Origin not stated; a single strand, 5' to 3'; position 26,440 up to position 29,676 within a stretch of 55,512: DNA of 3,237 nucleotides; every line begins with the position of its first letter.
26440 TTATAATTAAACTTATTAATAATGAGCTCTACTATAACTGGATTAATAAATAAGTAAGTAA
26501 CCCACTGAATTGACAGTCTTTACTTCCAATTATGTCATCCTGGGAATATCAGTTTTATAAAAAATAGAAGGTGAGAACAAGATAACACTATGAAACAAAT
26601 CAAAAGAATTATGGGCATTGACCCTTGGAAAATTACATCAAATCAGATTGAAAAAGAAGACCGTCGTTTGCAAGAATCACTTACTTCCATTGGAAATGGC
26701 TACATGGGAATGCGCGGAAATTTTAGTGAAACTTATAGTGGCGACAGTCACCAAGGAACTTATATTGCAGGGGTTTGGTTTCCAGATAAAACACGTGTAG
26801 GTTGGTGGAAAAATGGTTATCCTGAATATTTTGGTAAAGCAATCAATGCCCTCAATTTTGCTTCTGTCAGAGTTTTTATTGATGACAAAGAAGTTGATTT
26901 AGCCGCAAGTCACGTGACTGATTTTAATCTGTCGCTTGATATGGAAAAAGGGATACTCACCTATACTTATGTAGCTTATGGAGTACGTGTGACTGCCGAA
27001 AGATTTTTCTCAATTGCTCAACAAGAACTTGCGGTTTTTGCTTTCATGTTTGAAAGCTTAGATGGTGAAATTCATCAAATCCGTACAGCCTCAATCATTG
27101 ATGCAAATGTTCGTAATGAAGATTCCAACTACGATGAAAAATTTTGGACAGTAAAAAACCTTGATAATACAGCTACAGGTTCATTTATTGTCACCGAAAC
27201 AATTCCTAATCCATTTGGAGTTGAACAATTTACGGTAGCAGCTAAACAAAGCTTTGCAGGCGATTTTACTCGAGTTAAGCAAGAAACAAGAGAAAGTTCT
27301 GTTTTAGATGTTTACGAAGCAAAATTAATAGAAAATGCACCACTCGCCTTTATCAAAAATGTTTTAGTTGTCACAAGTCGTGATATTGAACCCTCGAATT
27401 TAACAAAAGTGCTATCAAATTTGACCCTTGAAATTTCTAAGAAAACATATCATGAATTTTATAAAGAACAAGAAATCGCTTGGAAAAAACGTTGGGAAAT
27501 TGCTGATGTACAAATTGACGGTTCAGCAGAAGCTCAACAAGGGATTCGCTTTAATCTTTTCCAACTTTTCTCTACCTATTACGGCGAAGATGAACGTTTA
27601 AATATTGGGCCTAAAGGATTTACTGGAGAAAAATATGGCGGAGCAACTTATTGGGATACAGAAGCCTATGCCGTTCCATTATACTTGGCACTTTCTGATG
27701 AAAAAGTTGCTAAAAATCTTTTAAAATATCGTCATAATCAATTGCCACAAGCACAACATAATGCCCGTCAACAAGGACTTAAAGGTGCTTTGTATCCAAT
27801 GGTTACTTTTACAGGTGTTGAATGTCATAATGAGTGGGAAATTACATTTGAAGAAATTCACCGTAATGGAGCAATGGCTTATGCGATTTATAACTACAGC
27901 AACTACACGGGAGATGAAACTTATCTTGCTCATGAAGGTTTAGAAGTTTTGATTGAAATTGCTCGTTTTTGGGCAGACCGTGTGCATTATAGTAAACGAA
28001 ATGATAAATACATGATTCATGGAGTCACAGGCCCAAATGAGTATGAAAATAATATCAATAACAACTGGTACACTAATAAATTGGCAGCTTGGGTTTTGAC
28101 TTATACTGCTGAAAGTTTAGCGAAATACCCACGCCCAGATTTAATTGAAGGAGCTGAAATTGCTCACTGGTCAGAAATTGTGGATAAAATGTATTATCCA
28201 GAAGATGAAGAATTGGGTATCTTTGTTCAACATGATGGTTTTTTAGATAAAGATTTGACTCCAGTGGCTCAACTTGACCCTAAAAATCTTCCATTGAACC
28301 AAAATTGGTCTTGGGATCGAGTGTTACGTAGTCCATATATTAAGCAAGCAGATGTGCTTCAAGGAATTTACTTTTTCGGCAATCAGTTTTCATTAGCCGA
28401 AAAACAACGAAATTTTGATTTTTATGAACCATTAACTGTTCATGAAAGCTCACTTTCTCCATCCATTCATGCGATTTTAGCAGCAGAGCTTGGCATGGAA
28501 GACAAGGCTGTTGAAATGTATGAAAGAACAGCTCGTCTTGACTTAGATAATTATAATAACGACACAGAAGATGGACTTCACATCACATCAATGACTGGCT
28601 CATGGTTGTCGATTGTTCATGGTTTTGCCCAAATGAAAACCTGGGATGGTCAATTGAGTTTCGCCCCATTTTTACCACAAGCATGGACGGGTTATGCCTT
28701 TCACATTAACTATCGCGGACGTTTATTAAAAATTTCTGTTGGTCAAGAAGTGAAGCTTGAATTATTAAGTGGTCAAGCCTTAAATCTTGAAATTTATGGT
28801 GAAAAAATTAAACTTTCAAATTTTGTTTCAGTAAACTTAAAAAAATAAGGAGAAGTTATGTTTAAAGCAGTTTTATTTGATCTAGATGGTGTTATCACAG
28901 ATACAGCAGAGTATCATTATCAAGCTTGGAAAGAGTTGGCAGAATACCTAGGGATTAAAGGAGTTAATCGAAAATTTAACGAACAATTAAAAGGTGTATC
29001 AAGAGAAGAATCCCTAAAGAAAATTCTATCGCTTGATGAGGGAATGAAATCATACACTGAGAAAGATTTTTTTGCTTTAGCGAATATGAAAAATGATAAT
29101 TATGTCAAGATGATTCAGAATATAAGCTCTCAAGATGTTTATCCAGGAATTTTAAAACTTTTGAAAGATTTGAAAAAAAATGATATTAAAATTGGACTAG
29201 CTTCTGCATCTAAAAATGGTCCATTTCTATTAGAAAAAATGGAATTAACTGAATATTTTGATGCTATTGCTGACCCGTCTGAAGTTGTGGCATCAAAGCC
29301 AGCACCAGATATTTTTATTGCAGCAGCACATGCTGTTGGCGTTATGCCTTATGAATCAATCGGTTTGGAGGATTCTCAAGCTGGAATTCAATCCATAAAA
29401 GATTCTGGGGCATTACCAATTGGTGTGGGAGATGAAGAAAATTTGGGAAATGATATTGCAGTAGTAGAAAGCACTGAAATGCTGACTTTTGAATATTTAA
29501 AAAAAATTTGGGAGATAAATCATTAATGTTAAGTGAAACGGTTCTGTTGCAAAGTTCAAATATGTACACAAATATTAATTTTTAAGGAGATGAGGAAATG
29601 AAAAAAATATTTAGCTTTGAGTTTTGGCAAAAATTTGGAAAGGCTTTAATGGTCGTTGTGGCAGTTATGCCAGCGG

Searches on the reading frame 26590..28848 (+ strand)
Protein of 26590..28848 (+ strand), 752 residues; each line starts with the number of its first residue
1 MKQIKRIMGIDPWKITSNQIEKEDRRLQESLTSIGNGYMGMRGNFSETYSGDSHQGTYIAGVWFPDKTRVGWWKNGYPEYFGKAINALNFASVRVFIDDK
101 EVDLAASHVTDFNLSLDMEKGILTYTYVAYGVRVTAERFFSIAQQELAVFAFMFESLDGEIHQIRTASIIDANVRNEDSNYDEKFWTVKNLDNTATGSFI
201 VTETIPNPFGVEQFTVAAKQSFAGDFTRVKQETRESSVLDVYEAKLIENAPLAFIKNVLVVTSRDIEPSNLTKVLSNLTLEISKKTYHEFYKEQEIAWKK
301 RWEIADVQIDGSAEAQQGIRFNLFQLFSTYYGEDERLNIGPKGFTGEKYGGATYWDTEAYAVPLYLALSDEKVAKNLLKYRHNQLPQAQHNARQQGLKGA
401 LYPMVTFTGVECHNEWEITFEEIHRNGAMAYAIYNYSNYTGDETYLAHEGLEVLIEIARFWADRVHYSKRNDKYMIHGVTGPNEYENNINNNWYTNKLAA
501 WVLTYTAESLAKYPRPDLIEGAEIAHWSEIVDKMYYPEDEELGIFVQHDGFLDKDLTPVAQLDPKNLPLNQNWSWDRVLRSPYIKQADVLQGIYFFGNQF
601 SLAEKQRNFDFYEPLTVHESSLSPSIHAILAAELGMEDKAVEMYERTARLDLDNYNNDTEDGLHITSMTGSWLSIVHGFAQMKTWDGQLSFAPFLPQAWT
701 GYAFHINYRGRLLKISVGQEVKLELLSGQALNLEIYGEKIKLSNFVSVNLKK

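Call 30: search_protein_families(library=pfam, proteins=[window:26590-28848:+], max_evalue=0.00001)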
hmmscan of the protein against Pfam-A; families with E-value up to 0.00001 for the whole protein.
window:26590-28848:+ (752 aa): 3 families
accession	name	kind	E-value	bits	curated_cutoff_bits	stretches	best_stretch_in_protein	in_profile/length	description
PF03632.21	Glyco_hydro_65m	-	1.9e-148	494.8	27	1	320-672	1-370/371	Glycosyl hydrolase family 65 central catalytic domain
PF03636.21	Glyco_hydro_65N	-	5.9e-54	183.7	26.6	1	17-264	2-233/233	Glycosyl hydrolase family 65, N-terminal domain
PF03633.20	Glyco_hydro_65C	-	4.2e-20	71.7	22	1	682-742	1-62/62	Glycosyl hydrolase family 65, C-terminal domain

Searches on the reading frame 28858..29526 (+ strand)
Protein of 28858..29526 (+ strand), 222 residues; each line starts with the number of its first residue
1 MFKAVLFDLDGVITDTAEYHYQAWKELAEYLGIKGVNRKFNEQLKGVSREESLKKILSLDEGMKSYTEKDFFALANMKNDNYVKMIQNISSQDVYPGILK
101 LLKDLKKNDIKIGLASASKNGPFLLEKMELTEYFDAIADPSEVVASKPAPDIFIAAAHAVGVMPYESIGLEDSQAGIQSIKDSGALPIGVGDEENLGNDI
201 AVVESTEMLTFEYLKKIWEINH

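Call 30: search_protein_families(library=pfam, proteins=[window:28858-29526:+], max_evalue=0.00001)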
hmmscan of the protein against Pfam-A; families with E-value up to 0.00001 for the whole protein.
window:28858-29526:+ (222 aa): 2 families
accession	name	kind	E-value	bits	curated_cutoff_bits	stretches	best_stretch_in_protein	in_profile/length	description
PF13419.12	HAD_2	-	7.2e-25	88.6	23.8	1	5-185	1-173/178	Haloacid dehalogenase-like hydrolase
PF00702.32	Hydrolase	-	4.3e-23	83.1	26.4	1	2-184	1-191/191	haloacid dehalogenase-like hydrolase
